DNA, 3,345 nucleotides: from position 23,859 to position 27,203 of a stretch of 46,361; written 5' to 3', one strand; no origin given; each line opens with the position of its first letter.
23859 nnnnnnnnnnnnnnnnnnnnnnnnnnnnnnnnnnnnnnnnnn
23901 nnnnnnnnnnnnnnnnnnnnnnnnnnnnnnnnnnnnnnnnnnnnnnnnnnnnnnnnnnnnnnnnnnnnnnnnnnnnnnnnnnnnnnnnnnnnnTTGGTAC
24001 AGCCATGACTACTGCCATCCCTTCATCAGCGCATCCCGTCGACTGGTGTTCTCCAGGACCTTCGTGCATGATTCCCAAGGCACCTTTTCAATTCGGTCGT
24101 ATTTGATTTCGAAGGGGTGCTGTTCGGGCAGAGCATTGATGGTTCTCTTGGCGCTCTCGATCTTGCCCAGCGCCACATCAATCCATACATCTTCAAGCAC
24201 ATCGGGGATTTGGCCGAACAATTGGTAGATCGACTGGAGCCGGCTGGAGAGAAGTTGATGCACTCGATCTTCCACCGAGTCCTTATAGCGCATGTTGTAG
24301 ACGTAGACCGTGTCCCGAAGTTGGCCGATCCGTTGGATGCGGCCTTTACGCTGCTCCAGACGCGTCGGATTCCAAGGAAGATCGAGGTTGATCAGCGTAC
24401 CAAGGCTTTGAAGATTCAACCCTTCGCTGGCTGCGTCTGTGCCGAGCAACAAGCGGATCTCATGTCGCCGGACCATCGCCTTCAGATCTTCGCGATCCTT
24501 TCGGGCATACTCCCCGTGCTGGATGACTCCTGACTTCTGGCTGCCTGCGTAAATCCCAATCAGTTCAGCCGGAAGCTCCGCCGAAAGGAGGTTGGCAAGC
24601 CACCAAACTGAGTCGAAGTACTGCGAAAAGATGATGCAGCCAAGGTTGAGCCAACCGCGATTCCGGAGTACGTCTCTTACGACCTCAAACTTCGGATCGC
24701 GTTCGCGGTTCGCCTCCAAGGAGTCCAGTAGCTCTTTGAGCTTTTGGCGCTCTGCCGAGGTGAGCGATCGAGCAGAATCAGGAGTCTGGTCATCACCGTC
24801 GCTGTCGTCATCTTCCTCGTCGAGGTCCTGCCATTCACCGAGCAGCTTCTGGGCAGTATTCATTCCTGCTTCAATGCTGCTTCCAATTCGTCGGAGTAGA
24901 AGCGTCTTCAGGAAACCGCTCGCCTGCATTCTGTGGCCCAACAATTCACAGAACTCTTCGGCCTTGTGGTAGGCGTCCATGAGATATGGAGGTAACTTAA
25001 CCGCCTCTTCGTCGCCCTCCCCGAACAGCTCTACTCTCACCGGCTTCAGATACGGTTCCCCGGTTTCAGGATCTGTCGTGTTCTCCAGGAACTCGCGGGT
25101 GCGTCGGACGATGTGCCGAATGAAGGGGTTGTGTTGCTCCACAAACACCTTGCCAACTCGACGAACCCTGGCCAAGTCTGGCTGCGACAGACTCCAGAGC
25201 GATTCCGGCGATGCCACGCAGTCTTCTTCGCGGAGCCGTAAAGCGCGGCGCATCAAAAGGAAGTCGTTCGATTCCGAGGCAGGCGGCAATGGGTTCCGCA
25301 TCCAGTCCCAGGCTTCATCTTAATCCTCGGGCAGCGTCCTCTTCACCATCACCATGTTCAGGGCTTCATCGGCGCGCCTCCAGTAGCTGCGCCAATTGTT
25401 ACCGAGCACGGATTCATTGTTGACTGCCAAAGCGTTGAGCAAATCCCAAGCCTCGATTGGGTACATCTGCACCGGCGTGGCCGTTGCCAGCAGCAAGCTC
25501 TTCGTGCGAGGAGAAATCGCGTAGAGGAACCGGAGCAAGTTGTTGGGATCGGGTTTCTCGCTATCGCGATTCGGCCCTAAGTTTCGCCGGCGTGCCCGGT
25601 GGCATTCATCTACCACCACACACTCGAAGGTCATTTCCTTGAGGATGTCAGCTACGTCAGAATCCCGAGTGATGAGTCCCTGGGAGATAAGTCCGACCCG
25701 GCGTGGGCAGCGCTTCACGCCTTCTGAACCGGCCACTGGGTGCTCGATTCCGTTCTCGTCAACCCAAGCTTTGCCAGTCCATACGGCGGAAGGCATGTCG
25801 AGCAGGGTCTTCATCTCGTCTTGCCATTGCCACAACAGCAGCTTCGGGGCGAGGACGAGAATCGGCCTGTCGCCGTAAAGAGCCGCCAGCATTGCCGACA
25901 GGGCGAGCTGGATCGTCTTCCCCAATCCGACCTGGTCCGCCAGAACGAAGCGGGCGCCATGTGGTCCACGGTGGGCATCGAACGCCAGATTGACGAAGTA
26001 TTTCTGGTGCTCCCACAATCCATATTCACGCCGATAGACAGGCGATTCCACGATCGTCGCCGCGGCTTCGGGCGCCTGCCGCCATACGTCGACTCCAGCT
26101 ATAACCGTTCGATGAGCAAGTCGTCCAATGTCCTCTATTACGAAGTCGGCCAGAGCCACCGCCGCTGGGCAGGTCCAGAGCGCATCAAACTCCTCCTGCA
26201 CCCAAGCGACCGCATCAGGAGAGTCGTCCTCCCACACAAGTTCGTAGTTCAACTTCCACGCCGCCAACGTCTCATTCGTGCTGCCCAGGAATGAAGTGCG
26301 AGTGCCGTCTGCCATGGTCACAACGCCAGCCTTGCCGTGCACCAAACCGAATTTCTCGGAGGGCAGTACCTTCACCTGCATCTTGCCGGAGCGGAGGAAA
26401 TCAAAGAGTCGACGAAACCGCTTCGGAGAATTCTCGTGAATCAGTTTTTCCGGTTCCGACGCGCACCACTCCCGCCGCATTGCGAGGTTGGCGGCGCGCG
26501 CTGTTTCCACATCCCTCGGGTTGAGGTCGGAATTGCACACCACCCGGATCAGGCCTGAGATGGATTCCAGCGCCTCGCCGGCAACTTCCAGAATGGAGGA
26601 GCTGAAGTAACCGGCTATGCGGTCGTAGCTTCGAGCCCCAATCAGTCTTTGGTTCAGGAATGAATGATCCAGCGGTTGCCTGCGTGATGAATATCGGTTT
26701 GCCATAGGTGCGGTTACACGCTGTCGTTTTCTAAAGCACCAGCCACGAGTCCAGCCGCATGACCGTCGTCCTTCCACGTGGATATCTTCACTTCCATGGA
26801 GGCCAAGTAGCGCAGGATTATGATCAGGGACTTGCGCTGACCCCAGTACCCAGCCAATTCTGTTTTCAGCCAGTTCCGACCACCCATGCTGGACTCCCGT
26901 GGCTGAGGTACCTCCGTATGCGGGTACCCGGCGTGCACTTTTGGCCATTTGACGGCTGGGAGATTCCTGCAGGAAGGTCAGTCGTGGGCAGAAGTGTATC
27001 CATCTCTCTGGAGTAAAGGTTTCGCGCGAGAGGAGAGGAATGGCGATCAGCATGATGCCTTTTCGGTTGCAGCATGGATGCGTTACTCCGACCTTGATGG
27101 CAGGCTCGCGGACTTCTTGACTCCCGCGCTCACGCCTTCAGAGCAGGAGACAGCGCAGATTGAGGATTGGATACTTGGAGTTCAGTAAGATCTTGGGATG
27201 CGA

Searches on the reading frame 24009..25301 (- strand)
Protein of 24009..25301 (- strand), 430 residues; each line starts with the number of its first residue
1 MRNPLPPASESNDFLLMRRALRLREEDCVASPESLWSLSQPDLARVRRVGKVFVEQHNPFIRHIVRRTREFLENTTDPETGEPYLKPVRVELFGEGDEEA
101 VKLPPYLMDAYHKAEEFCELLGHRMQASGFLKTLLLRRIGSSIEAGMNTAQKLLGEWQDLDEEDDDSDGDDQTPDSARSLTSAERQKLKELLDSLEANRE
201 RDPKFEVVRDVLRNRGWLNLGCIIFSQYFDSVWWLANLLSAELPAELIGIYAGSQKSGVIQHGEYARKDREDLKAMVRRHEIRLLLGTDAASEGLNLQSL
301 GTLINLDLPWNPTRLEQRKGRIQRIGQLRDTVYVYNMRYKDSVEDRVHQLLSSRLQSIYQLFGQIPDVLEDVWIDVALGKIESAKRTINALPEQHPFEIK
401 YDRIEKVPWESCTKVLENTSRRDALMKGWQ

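Call 10: search_protein_families(library=pfam, proteins=[window:24009-25301:-], max_evalue=0.001)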
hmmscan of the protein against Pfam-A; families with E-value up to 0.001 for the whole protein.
window:24009-25301:- (430 aa): 1 family
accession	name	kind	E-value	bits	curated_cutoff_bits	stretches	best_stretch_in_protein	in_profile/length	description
PF00271.37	Helicase_C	-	2e-15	57.4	23.5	1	222-326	18-110/110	Helicase conserved C-terminal domain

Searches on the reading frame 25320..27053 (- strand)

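Call 10: search_protein_families(library=pfam, proteins=[window:25320-27053:-], max_evalue=0.001)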
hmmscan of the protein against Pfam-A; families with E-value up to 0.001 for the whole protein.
window:25320-27053:- (577 aa): 4 families
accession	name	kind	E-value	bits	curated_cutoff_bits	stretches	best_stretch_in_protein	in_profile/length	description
PF00176.29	SNF2-rel_dom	-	3.1e-10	40.1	24.9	1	349-545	1-181/290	SNF2-related domain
PF13091.12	PLDc_2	-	6.1e-10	39.5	27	1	212-293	56-132/132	PLD-like domain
PF04851.21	ResIII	-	2.5e-06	27.9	22.5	1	362-490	19-140/164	Type III restriction enzyme, res subunit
PF00270.35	DEAD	-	0.00046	20.4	26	0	365-527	13-160/167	DEAD/DEAH box helicase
